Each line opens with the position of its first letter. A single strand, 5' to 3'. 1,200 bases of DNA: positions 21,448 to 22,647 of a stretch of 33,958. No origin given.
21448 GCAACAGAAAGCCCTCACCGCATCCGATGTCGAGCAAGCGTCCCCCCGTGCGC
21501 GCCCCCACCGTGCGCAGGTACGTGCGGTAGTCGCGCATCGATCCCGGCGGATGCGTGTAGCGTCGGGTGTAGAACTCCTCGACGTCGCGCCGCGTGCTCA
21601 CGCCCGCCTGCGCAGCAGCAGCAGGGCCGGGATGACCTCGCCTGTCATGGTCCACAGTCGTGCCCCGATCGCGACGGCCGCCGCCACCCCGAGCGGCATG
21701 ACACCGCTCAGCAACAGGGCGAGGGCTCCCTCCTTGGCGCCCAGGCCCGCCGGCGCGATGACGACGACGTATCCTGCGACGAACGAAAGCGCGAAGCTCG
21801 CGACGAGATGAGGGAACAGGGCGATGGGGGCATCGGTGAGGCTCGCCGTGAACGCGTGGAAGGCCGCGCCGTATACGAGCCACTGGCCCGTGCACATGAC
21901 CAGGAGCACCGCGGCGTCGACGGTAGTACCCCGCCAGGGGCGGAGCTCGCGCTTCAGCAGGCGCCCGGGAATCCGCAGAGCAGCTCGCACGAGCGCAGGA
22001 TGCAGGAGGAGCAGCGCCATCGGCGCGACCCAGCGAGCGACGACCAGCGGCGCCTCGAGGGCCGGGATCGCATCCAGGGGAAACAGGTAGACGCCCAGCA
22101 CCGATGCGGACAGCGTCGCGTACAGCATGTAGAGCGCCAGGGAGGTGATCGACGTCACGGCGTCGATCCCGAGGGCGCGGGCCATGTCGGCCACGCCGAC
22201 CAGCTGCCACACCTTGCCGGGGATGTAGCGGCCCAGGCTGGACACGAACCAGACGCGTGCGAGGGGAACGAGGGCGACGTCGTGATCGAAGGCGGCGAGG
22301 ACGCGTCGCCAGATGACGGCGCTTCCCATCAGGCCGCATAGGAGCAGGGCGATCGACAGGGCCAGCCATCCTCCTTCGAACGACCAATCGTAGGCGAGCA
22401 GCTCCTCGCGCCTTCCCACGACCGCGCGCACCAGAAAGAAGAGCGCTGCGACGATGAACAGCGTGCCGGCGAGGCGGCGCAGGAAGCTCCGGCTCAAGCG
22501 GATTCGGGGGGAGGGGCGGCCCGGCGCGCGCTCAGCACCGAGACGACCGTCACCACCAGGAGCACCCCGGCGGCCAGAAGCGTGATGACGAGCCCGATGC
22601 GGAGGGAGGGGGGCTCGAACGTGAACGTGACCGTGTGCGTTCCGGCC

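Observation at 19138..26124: A lipid-carrier-dependent periplasmic glycosylation module is fused to the LPS-transport/rpoN locus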

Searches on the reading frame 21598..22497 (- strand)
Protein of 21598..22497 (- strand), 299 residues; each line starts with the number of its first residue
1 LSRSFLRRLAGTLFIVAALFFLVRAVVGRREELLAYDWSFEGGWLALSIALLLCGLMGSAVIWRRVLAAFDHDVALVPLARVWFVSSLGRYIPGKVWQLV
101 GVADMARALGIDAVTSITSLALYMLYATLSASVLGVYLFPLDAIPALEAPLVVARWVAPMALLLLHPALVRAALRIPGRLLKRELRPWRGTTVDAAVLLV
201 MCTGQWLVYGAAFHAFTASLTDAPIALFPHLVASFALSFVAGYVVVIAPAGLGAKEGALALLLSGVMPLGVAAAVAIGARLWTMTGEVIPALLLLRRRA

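Call 3: search_protein_families(library=pfam, proteins=[window:21598-22497:-], max_evalue=0.01)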
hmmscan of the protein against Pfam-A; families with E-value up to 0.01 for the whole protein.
window:21598-22497:- (299 aa): 1 family
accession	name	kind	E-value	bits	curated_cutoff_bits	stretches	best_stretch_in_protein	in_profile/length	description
PF03706.18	LPG_synthase_TM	-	6.8e-06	26.2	33.4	1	10-284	3-295/302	Lysylphosphatidylglycerol synthase TM region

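Call 5: search_protein_families(library=ncbifam, proteins=[window:21598-22497:-], max_evalue=0.01)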
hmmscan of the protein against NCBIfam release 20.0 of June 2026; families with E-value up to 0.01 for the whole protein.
window:21598-22497:- (299 aa): 0 families

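Call 23: search_solved_structures(query=A2, max_evalue=10, show_alignments=1)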
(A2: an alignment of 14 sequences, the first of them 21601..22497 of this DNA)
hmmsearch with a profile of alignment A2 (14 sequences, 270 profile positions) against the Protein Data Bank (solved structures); distinct sequences matched with E-value up to 10: 1.
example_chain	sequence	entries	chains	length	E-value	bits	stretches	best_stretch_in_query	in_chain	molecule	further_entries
3s0x_A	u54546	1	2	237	1.1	12.2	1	181-241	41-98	Peptidase A24B, FlaK domain protein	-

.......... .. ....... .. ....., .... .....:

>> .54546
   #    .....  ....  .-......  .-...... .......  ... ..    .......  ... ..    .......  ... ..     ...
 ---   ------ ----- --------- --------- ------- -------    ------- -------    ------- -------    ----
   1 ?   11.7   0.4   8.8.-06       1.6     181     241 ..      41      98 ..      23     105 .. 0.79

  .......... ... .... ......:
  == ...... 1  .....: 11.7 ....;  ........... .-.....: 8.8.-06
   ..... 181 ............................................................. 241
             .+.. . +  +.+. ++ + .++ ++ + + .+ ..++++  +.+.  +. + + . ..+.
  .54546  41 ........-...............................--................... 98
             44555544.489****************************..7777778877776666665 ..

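Call 29: find_homologous_proteins(query=window:21601-22497:-, max_evalue=0.001)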
Query window:21601-22497:- (299 aa): 74 proteins with E <= 0.001 among 8000 candidates.
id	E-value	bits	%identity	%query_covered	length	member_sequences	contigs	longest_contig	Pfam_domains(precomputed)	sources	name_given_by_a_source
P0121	8.8e-180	614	100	100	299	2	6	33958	PF03706.19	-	-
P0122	1.6e-155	535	88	100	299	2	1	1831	PF03706.19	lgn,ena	-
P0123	1.2e-150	519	86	100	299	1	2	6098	PF03706.19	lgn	-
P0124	3.5e-141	488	79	100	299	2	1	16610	PF03706.19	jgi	-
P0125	2.2e-139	482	79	100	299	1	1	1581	PF03706.19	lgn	-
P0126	3.5e-139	481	78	100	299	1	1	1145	PF03706.19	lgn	-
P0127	4.0e-139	481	80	100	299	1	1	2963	PF03706.19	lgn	-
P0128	1.2e-137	476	77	97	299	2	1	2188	PF03706.19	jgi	jgi:hypothetical protein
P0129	9.5e-136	470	77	100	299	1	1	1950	PF03706.19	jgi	jgi:hypothetical protein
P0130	4.4e-74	268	50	98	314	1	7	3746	PF03706.19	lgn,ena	-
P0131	4.6e-73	264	52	95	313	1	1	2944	PF03706.19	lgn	-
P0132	1.3e-71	259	50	99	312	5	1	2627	PF03706.19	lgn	-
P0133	3.8e-69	251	51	99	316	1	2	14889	-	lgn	-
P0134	8.8e-68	247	44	98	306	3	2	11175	PF03706.19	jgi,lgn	jgi:uncharacterized membrane protein YbhN (UPF0104 family)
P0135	4.4e-67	245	46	98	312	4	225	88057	-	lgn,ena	-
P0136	7.1e-67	244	44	98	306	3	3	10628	PF03706.19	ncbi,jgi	jgi:uncharacterized membrane protein YbhN (UPF0104 family)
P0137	4.6e-66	241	45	98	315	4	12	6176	PF03706.19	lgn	-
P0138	9.2e-66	240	47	94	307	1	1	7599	PF03706.19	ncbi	-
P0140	2.8e-64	235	47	97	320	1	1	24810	PF03706.19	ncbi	-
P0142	4.7e-63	231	47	97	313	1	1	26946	PF03706.19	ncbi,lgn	-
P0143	5.0e-62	228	46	97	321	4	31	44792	PF03706.19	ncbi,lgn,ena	-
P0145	2.3e-61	226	46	99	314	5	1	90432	PF03706.19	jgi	jgi:glycosyltransferase 2 family protein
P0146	4.4e-61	225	45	91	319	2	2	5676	PF03706.19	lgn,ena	-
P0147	7.0e-61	224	46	97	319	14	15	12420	PF03706.19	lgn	-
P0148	1.1e-60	224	44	98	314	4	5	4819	PF03706.19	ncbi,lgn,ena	-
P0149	1.4e-60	223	44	97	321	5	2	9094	PF03706.19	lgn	-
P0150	7.1e-60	221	46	98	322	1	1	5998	PF03706.19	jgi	jgi:hypothetical protein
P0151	9.3e-60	221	45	97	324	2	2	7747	PF03706.19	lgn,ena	-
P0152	1.4e-59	220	46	97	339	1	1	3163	PF03706.19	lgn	-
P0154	2.0e-59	219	43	100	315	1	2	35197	PF03706.19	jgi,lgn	jgi:uncharacterized membrane protein YbhN (UPF0104 family)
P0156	4.6e-59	218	47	97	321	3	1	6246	PF03706.19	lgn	-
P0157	1.8e-58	216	43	96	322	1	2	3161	PF03706.19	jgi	jgi:glycosyltransferase 2 family protein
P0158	2.0e-58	216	46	97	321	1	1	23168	PF03706.19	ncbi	ncbi:MAG TPA: lysylphosphatidylglycerol synthase domain-containing protein [Longimicrobiales bacteri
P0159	2.5e-58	216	44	99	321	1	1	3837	PF03706.19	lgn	-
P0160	7.4e-58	214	45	95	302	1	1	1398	PF03706.19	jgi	jgi:hypothetical protein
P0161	7.8e-58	214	46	99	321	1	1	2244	PF03706.19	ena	-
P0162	2.6e-56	209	46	97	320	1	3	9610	PF03706.19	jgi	jgi:glycosyltransferase 2 family protein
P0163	7.2e-56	208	45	98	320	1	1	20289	PF03706.19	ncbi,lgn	ncbi:MAG: lysylphosphatidylglycerol synthase domain-containing protein [Gemmatimonadota bacterium]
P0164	1.2e-55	207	44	97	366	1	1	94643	PF03706.19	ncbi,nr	ncbi:MAG: hypothetical protein GEU90_01155 [Gemmatimonas sp.]|nr:hypothetical protein [Gemmatimonas 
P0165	1.7e-55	207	43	90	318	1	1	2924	PF03706.19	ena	-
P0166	4.3e-55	205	44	95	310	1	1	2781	PF03706.19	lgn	-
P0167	4.8e-55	205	42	100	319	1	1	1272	PF03706.19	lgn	-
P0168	1.5e-54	203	46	96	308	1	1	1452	PF03706.19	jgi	jgi:glycosyltransferase 2 family protein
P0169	2.4e-54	203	44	97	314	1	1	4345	PF03706.19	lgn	-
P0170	7.9e-54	201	43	97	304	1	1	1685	PF03706.19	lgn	-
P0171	1.0e-53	201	44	97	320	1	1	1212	PF03706.19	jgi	jgi:glycosyltransferase 2 family protein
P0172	1.8e-52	197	42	94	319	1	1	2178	PF03706.19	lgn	-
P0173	2.4e-52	196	44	90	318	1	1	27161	PF03706.19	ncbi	-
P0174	7.1e-52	195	40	98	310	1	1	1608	PF03706.19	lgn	-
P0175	3.9e-51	192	42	87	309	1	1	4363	PF03706.19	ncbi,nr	ncbi:MAG TPA: lysylphosphatidylglycerol synthase domain-containing protein [Longimicrobiales bacteri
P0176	1.0e-50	191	44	87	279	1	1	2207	PF03706.19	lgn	-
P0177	1.1e-50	191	46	85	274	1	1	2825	PF03706.19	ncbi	-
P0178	6.1e-50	188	42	99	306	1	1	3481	PF03706.19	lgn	-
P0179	3.2e-47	179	39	91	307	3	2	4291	PF03706.19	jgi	jgi:glycosyltransferase 2 family protein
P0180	6.6e-44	169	40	97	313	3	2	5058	PF03706.19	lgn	-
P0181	8.8e-42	162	40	97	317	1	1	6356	PF03706.19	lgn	-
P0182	4.1e-41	159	39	98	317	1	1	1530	PF03706.19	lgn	-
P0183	2.7e-40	157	40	88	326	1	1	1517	PF03706.19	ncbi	ncbi:MAG: lysylphosphatidylglycerol synthase domain-containing protein [Solirubrobacterales bacteriu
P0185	4.8e-26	110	31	96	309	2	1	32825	PF03706.19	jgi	jgi:uncharacterized membrane protein YbhN (UPF0104 family)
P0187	9.5e-24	102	35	86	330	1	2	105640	PF03706.19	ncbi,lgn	ncbi:MAG: lysylphosphatidylglycerol synthase domain-containing protein [Gemmatimonadota bacterium]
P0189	2.0e-21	95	32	90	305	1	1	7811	PF03706.19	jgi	jgi:uncharacterized membrane protein YbhN (UPF0104 family)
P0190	1.8e-20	92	34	94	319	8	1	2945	PF03706.19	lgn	-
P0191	7.2e-20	90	30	92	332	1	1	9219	PF03706.19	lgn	-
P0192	9.8e-14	70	30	68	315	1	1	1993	PF03706.19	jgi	jgi:uncharacterized membrane protein YbhN (UPF0104 family)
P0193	6.3e-6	44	32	75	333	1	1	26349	PF03706.19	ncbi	-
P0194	8.1e-6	44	28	76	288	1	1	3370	PF03706.19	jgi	jgi:hypothetical protein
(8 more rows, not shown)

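Call 33: search_solved_structures(query=A3, max_evalue=10)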
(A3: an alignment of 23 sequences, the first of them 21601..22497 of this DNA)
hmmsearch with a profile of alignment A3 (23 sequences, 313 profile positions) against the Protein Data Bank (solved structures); distinct sequences matched with E-value up to 10: 0.

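Call 40: predict_structure(alignment_id=A3)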
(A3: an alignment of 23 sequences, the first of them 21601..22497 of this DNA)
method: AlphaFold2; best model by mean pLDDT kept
length: 299 residues; sequences in the alignment: 23
mean_pLDDT: 91.0   pTM: 0.88
mean pLDDT of the five models: 91.0, 90.5, 90.3, 89.2, 89.1
residues with pLDDT >= 90: 214; 70-90: 71; 50-70: 11; < 50: 3
segments of 3 or more residues with pLDDT < 50: 247-249
pLDDT, mean of each block of 10 residues (from residue 1): 86 83 84 93 98 97 97 95 91 82 95 95 94 96 94 92 86 87 88 95 98 98 97 97 67 83 95 94 94 79
secondary structure, 60 per line:
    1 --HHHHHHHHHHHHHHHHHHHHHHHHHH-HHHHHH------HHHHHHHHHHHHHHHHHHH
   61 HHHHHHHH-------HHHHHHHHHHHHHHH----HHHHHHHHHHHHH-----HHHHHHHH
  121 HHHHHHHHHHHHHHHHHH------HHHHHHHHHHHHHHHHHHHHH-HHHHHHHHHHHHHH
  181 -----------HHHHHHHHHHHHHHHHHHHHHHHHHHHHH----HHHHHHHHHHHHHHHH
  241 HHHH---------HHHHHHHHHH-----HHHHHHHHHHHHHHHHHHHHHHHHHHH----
elements in order: H3-28 H30-35 H42-68 H76-90 H95-107 H113-138 H145-165 H167-180 H192-220 H225-244 H254-263 H269-295

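Call 43: fold_search(model_id=the predicted structure, library=pdb)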
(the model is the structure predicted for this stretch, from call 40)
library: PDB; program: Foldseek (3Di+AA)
matches with E <= 10: 196; with E <= 0.001: 0
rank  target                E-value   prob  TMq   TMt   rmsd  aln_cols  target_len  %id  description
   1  9j8s_A                3.4e-03  1.00  0.50  0.22   8.1       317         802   18  MprF from Pseudomonas aeruginosa in nanodisc, C2 symmetry (released 2025-09-03)
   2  7duw_A                9.2e-03  1.00  0.62  0.25   5.6       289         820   14  Cryo-EM structure of the multiple peptide resistance factor (MprF) loaded with two lysyl-phosphatidylglycerol molecule (released 2021-04-21)
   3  7f47                  1.4e-02  1.00  0.62  0.25   4.9       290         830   13  Cryo-EM structure of Rhizobium etli MprF (released 2022-06-22)
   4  6lvf_A                1.7e-02  1.00  0.60  0.25   6.1       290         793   16  Cryo-EM structure of the multiple peptide resistance factor (MprF) loaded with one lysyl-phosphatidylglycerol molecule (released 2021-02-03)
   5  5x9r_B                3.0e-01  0.21  0.20  0.16  18.9       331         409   13  Structural insights into the elevator-like mechanism of the sodium/citrate symporter CitS (released 2017-06-14)
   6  7p1k_A                3.4e-01  0.11  0.14  0.11  21.4       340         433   15  Cryo EM structure of bison NHA2 in nano disc structure (released 2022-01-26)
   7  5x9r_A                5.4e-01  0.21  0.22  0.17  18.8       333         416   12  Structural insights into the elevator-like mechanism of the sodium/citrate symporter CitS (released 2017-06-14)
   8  5xat_B                7.7e-01  0.15  0.22  0.17  18.9       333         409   12  Structural insights into the elevator-like mechanism of the sodium/citrate symporter CitS (released 2017-06-14)
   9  6vfk_B                7.7e-01  0.11  0.15  0.16  19.3       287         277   12  De novo designed tetrahedral nanoparticle T33_dn10 displaying 4 copies of BG505-SOSIP trimer on the surface (released 2020-07-22)
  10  9kpe_R                8.4e-01  0.14  0.19  0.20  16.6       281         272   12  Cryo-EM structure of GPCR16-GiH5 complex (released 2025-04-02)
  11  8r0p_A                9.1e-01  0.13  0.18  0.19  18.5       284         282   12  Cryo-EM structure of the microbial rhodopsin CryoR2 at pH 8.0 in detergent (released 2025-05-14)
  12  9i60_C                9.1e-01  0.08  0.15  0.10  21.0       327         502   12  Transient activated state of BetP (released 2026-02-18)
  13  8i3c_A                1.0e+00  0.14  0.19  0.12  21.0       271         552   15  Cryo-EM structure of abscisic acid transporter AtABCG25 with CHS (released 2023-09-13)
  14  9hkm_B                1.2e+00  0.06  0.14  0.10  21.1       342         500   15  Transient activated state of BetP-M150E (released 2025-12-17)
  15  7z6n_B                1.3e+00  0.09  0.18  0.19  21.1       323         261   15  Crystal structure of Zn2+-transporter BbZIP in a metal-stripped state (released 2022-08-10)
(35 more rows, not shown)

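Call 61: search_protein_representatives(alignment_id=A3)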
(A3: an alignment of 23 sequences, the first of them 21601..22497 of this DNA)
Query: 23 sequences, 313 profile positions. Proteins with E-value up to 0.001 (for the whole library): 17123; up to 1e-10: 12253; up to 1e-30: 2967. The best 150 are listed.
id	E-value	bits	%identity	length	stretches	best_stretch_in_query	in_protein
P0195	1.9e-106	372.4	-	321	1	4-302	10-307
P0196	8.5e-101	353.8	-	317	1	4-302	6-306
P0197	2.4e-99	349.0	-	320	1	9-304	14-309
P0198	1.1e-90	320.5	-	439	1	7-305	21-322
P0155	1.4e-83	297.3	-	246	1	64-302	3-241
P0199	2.4e-83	296.4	-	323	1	5-300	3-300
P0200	4.6e-82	292.3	-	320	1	6-303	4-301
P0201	9.7e-80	284.6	-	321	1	5-306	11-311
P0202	2.6e-77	276.6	-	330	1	5-301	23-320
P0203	5.4e-77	275.6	-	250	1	68-311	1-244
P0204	5.5e-77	275.6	-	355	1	7-300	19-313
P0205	3.2e-75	269.8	-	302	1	4-298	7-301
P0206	6.2e-75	268.8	-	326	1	8-300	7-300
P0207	3.3e-72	259.9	-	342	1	7-306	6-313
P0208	4.6e-72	259.4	-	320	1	9-299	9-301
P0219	2.3e-69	250.5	-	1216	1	5-301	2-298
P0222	6.7e-69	249.0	-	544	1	4-305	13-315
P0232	3.8e-67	243.2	-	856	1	7-309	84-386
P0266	8.8e-62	225.6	-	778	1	5-303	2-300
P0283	3.7e-60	220.3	-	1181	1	6-304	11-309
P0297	4.7e-59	216.7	-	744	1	7-304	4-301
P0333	2.2e-57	211.2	-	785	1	5-296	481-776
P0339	5.6e-57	209.8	-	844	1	5-301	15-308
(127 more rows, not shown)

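Call 62: search_protein_families(library=pfam, proteins=[P0219, P0222, P0232, P0266, P0283, P0297, P0333, P0339, P0198], max_evalue=0.001)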
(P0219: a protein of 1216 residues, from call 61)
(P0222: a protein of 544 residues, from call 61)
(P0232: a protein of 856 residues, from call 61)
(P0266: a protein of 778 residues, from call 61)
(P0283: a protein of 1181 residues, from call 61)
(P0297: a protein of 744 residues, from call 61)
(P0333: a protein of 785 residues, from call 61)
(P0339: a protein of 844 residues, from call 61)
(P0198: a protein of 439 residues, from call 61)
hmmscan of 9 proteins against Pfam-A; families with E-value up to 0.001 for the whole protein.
P0219 (1216 aa): 2 families
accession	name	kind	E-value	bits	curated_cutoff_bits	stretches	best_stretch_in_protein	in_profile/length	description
PF09852.15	DUF2079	-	7.5e-60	203.7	28.2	1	380-861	7-459/459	Predicted membrane protein (DUF2079)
PF03706.18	LPG_synthase_TM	-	1.2e-10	41.8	33.4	1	10-283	4-295/302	Lysylphosphatidylglycerol synthase TM region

P0222 (544 aa): 12 families
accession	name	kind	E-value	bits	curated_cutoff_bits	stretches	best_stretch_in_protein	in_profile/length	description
PF13649.12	Methyltransf_25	-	7.2e-22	78.3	27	1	359-454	1-97/97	Methyltransferase domain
PF08241.18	Methyltransf_11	-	2.6e-21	76.5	21.2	1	360-457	1-94/95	Methyltransferase domain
PF13847.12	Methyltransf_31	-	1.8e-19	70.3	27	1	355-473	3-125/145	Methyltransferase domain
PF03706.18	LPG_synthase_TM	-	4e-13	49.9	33.4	1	20-293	2-292/302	Lysylphosphatidylglycerol synthase TM region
PF13489.12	Methyltransf_23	-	3e-12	47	27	1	349-504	16-162/164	Methyltransferase domain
PF08242.18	Methyltransf_12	-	3.6e-12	47.3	30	1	360-456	1-98/98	Methyltransferase domain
PF01209.24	Ubie_methyltran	-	7.2e-11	42.3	20.1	1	346-458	38-151/233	ubiE/COQ5 methyltransferase family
PF05175.20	MTS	-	1.4e-08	35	23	1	350-461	27-141/170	Methyltransferase small domain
PF02353.26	CMAS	-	3.4e-07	30.3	27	1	354-506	61-215/273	Mycolic acid cyclopropane synthetase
PF06325.19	PrmA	-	0.00013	22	22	1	354-432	160-237/296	Ribosomal protein L11 methyltransferase (PrmA)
PF03848.20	TehB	-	0.00053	19.9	20.4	1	358-442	33-115/193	Tellurite resistance protein TehB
PF05401.17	NodS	-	0.00087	19.6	24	0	319-456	12-142/201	Nodulation protein S (NodS)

P0232 (856 aa): 2 families
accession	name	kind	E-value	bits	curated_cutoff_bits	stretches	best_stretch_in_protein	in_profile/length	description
PF09852.15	DUF2079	-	1.6e-51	176.3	28.2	1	450-812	11-311/459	Predicted membrane protein (DUF2079)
PF03706.18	LPG_synthase_TM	-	9.3e-12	45.5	33.4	1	95-363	6-295/302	Lysylphosphatidylglycerol synthase TM region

P0266 (778 aa): 2 families
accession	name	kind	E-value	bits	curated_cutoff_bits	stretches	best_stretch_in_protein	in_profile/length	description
PF02321.23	OEP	-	1.2e-46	159.3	22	2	370-563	1-187/187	Outer membrane efflux protein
PF03706.18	LPG_synthase_TM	-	2.5e-15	57.2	33.4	1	43-280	35-292/302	Lysylphosphatidylglycerol synthase TM region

P0283 (1181 aa): 2 families
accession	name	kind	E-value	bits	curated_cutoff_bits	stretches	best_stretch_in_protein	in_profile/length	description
PF09852.15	DUF2079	-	2.9e-58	198.5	28.2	1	368-835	11-459/459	Predicted membrane protein (DUF2079)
PF03706.18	LPG_synthase_TM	-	5.8e-12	46.1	33.4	1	23-293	4-297/302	Lysylphosphatidylglycerol synthase TM region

P0297 (744 aa): 2 families
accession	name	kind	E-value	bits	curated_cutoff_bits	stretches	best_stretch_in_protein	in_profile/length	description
PF02321.23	OEP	-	4e-46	157.6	22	2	551-733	1-187/187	Outer membrane efflux protein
PF03706.18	LPG_synthase_TM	-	1.7e-17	64.3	33.4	1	13-280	7-292/302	Lysylphosphatidylglycerol synthase TM region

P0333 (785 aa): 3 families
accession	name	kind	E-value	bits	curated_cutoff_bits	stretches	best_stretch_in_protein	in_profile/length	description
PF04055.27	Radical_SAM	-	1.9e-24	87.2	29.5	1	195-357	3-165/166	Radical SAM superfamily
PF02310.24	B12-binding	-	9e-23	80.8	32.1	1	21-135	7-120/121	B12 binding domain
PF03706.18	LPG_synthase_TM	-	3.4e-19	69.9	33.4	1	487-762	2-291/302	Lysylphosphatidylglycerol synthase TM region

P0339 (844 aa): 3 families
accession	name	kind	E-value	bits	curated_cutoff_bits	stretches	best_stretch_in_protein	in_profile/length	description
PF13091.12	PLDc_2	-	1e-13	51.7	27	1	575-695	2-106/132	PLD-like domain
PF00614.28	PLDc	-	3.2e-12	46.3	21.9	2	669-693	4-28/28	Phospholipase D Active site motif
PF03706.18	LPG_synthase_TM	-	1.2e-06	28.7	33.4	1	24-281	3-285/302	Lysylphosphatidylglycerol synthase TM region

P0198 (439 aa): 1 family
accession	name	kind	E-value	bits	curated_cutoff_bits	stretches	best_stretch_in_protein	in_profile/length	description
PF03706.18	LPG_synthase_TM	-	2.5e-13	50.6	33.4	1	31-302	5-297/302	Lysylphosphatidylglycerol synthase TM region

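Call 65: search_protein_families(library=pfam, proteins=[P0219, P0283, P0232], max_evalue=10)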
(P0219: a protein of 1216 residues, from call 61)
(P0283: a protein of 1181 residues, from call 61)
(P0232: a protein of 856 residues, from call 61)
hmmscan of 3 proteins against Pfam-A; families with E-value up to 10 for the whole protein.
P0219 (1216 aa): 3 families
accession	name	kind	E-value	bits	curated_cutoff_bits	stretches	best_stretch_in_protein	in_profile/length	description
PF09852.15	DUF2079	-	7.5e-60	203.7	28.2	1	380-861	7-459/459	Predicted membrane protein (DUF2079)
PF03706.18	LPG_synthase_TM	-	1.2e-10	41.8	33.4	1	10-283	4-295/302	Lysylphosphatidylglycerol synthase TM region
PF16116.10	DUF4832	-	0.26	11.4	29.2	1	1125-1163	164-202/216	Domain of unknown function (DUF4832)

P0283 (1181 aa): 2 families
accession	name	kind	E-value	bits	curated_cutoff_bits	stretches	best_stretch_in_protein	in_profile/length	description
PF09852.15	DUF2079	-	2.9e-58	198.5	28.2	1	368-835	11-459/459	Predicted membrane protein (DUF2079)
PF03706.18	LPG_synthase_TM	-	5.8e-12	46.1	33.4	1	23-293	4-297/302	Lysylphosphatidylglycerol synthase TM region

P0232 (856 aa): 3 families
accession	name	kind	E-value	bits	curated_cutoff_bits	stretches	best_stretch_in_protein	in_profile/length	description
PF09852.15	DUF2079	-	1.6e-51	176.3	28.2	1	450-812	11-311/459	Predicted membrane protein (DUF2079)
PF03706.18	LPG_synthase_TM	-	9.3e-12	45.5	33.4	1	95-363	6-295/302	Lysylphosphatidylglycerol synthase TM region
PF10277.15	Frag1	-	0.054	13.5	30.3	1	508-593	58-138/220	Frag1/DRAM/Sfk1 family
